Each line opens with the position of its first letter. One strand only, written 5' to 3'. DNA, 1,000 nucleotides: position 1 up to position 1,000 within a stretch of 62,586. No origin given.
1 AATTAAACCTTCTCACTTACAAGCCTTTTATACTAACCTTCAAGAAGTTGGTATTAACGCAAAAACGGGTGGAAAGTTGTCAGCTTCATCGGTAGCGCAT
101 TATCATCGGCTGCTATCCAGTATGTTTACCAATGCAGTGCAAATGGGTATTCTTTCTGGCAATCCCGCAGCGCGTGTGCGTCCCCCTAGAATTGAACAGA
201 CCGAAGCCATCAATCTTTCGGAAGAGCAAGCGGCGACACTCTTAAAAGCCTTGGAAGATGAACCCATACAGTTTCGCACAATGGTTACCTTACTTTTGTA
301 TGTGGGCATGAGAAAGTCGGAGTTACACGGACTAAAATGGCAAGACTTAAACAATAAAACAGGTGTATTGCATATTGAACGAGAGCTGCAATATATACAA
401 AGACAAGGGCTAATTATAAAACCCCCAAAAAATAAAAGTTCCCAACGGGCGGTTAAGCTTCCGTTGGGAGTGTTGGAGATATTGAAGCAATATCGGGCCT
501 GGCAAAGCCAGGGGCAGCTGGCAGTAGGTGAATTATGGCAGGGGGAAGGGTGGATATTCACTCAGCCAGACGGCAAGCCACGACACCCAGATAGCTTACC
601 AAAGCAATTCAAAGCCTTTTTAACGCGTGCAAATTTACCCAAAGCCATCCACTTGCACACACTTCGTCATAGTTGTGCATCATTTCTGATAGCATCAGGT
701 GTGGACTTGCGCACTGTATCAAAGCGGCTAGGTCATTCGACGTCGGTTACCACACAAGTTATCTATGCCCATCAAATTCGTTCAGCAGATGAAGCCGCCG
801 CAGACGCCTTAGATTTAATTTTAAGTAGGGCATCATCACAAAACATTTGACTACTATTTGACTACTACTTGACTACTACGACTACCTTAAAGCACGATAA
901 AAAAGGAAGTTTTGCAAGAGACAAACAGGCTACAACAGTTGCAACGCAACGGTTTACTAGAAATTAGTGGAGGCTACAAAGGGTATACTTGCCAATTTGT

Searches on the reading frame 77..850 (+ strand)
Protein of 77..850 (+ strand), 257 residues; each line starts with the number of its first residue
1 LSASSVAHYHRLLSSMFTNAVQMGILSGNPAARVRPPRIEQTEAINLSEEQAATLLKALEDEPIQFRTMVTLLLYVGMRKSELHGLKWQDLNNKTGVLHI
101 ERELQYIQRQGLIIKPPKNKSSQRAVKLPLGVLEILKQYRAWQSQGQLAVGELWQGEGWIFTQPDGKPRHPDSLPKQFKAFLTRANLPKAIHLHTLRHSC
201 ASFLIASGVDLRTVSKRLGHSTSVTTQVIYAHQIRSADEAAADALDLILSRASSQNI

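Call 59: search_protein_families(library=pfam, proteins=[window:77-850:+], max_evalue=0.0001)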
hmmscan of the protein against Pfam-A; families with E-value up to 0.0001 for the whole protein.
window:77-850:+ (257 aa): 1 family
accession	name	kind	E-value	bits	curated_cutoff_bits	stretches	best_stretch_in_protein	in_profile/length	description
PF00589.27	Phage_integrase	-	2.6e-29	102.6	27.1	1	47-233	3-168/172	Phage integrase family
